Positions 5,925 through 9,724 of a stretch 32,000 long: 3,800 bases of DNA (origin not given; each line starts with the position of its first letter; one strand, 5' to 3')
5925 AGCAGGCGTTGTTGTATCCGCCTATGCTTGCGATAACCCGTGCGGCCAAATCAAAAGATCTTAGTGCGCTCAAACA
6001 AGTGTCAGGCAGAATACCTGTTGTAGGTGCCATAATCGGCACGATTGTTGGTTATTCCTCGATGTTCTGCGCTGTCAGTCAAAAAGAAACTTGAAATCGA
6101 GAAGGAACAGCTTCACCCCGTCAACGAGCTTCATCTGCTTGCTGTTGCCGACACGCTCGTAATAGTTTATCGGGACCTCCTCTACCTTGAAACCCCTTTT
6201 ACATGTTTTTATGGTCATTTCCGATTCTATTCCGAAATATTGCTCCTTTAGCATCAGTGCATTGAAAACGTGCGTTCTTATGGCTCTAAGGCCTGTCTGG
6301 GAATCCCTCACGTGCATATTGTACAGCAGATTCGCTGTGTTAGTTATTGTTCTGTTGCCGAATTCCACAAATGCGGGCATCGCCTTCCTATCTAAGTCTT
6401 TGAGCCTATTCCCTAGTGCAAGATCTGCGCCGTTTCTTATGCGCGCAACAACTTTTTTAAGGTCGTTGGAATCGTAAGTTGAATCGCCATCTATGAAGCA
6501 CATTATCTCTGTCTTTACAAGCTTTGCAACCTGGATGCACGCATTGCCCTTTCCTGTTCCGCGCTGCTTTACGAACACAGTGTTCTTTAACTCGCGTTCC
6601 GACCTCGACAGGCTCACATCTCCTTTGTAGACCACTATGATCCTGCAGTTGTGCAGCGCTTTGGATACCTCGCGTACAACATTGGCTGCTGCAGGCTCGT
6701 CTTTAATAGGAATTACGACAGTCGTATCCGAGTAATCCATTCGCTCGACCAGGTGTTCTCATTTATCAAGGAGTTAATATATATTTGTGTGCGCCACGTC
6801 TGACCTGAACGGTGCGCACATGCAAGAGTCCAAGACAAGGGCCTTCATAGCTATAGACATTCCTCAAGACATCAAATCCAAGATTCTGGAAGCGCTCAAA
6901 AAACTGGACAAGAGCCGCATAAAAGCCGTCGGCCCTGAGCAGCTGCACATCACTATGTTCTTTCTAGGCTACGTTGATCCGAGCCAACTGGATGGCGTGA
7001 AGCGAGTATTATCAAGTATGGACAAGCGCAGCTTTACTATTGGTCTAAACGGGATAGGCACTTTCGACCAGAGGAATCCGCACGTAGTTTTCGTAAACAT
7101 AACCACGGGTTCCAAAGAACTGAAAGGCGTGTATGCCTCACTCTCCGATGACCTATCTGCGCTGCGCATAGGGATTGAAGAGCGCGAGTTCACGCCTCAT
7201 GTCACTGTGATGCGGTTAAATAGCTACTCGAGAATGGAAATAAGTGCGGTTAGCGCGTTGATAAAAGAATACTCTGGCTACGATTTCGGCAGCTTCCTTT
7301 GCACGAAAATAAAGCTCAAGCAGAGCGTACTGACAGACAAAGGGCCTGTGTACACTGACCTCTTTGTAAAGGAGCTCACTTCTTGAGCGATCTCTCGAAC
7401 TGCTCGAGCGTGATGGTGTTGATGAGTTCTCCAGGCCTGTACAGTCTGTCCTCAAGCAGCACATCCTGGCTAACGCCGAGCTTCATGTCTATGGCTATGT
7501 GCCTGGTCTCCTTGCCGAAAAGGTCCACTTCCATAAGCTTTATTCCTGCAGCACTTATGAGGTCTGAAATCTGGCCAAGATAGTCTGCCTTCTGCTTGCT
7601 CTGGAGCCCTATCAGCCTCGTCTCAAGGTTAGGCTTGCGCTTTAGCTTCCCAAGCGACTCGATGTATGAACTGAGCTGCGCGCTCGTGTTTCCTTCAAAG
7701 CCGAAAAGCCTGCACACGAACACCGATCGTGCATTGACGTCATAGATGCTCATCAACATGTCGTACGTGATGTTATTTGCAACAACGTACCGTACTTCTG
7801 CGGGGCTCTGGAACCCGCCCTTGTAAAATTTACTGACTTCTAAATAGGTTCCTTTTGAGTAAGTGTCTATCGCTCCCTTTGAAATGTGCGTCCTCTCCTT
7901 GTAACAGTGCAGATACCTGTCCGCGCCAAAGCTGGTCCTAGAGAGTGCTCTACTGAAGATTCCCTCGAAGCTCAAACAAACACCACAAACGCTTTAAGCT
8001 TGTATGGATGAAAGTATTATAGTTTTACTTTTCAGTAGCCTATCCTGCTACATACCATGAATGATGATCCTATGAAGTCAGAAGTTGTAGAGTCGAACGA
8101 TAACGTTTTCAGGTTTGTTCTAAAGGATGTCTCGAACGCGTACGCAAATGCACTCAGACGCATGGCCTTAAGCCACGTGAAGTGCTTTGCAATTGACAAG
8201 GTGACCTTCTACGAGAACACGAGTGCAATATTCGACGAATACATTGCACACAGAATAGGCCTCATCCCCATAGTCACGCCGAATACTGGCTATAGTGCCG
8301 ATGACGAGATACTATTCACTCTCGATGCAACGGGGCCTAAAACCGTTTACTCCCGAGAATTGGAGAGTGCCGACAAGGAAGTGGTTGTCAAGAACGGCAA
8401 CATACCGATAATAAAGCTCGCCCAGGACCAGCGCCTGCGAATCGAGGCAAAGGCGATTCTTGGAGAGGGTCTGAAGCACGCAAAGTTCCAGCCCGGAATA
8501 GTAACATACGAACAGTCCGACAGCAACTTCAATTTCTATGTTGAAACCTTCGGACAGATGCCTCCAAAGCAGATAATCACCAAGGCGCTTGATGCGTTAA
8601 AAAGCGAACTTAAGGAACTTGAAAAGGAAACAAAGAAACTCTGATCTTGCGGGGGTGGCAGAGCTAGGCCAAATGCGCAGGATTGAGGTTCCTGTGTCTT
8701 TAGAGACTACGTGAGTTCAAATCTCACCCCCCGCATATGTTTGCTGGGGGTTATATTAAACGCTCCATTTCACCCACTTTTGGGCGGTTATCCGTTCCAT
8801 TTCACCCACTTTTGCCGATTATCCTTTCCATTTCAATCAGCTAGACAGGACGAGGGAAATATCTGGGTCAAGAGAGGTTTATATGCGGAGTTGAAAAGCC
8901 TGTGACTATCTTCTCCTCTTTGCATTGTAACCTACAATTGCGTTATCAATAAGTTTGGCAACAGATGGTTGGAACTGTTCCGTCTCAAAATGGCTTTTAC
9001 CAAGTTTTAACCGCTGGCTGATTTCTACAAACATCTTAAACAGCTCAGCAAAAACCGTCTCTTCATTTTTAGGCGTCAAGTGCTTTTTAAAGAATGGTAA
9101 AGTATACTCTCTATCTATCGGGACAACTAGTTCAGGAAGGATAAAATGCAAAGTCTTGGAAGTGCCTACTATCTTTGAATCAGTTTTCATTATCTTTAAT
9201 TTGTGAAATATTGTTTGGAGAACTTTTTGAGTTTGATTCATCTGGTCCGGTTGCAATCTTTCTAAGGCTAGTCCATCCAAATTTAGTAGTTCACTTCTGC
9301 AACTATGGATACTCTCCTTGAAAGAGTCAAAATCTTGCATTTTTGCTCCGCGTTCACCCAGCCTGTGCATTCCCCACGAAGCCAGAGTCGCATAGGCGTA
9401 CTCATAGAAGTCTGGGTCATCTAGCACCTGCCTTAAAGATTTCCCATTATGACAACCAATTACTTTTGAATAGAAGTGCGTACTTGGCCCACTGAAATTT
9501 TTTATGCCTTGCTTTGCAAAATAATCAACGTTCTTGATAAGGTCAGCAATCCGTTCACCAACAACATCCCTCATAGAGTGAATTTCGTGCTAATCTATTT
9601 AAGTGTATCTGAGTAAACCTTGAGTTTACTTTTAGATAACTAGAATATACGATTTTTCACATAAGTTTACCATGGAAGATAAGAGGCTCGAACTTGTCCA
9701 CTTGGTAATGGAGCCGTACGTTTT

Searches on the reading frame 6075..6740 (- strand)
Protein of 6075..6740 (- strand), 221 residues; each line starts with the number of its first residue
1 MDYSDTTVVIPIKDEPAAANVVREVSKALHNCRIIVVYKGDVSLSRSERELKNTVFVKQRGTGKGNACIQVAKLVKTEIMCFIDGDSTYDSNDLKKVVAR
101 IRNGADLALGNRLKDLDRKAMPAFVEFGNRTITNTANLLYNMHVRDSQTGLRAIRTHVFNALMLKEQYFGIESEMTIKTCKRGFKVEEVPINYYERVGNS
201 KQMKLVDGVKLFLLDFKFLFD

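Call 7: search_protein_families(library=pfam, proteins=[window:6075-6740:-], max_evalue=0.01)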
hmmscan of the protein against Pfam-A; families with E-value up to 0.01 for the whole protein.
window:6075-6740:- (221 aa): 2 families
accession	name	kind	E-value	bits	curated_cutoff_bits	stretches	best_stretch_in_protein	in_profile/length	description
PF00535.33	Glycos_transf_2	-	2.1e-10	41.2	23.3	1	7-117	1-120/168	Glycosyl transferase family 2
PF03129.25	HGTP_anticodon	-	0.005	17.4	21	0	106-136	38-69/94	Anticodon binding domain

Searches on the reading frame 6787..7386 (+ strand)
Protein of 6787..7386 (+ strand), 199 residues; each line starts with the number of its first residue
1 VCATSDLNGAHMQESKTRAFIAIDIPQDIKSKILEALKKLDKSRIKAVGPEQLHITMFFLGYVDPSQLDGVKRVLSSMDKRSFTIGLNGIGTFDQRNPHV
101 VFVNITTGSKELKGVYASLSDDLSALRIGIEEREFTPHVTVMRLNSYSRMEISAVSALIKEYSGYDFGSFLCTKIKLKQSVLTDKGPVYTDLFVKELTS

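Call 6: search_protein_families(library=pfam, proteins=[window:6787-7386:+], max_evalue=0.01)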
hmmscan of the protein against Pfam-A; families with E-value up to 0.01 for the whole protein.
window:6787-7386:+ (199 aa): 3 families
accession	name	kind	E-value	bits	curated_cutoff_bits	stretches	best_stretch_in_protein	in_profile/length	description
PF02834.22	LigT_PEase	-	8.1e-20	71.2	23.3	2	23-101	1-86/87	LigT like Phosphoesterase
PF10469.15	AKAP7_NLS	-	2e-14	54.4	24.4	1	28-185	20-195/208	AKAP7 2'5' RNA ligase-like domain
PF13563.12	2_5_RNA_ligase2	-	7.3e-13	49.3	27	1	35-146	10-118/152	2'-5' RNA ligase superfamily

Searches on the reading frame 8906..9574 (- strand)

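Call 6: search_protein_families(library=pfam, proteins=[window:8906-9574:-], max_evalue=0.01)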
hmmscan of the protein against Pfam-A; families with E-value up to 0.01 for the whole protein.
window:8906-9574:- (222 aa): 1 family
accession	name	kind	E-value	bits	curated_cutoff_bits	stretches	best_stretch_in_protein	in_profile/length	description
PF10952.14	DUF2753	-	0.0065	17.1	28.7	0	36-98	48-108/140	Protein of unknown function (DUF2753)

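Call 30: search_protein_families(library=phrogs, proteins=[window:8906-9574:-], max_evalue=0.1)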
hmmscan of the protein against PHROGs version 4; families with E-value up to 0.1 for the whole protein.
window:8906-9574:- (222 aa): 0 families

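Call 94: search_protein_families(library=pfam, proteins=[window:8906-9574:-], max_evalue=5)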
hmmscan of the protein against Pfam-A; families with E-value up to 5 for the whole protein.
window:8906-9574:- (222 aa): 2 families
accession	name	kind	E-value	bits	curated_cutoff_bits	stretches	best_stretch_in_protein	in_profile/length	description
PF10952.14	DUF2753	-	0.0065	17.1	28.7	1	36-98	48-108/140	Protein of unknown function (DUF2753)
PF04195.17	Transposase_28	-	0.2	12.4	26.2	0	85-113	11-39/69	Putative gypsy type transposon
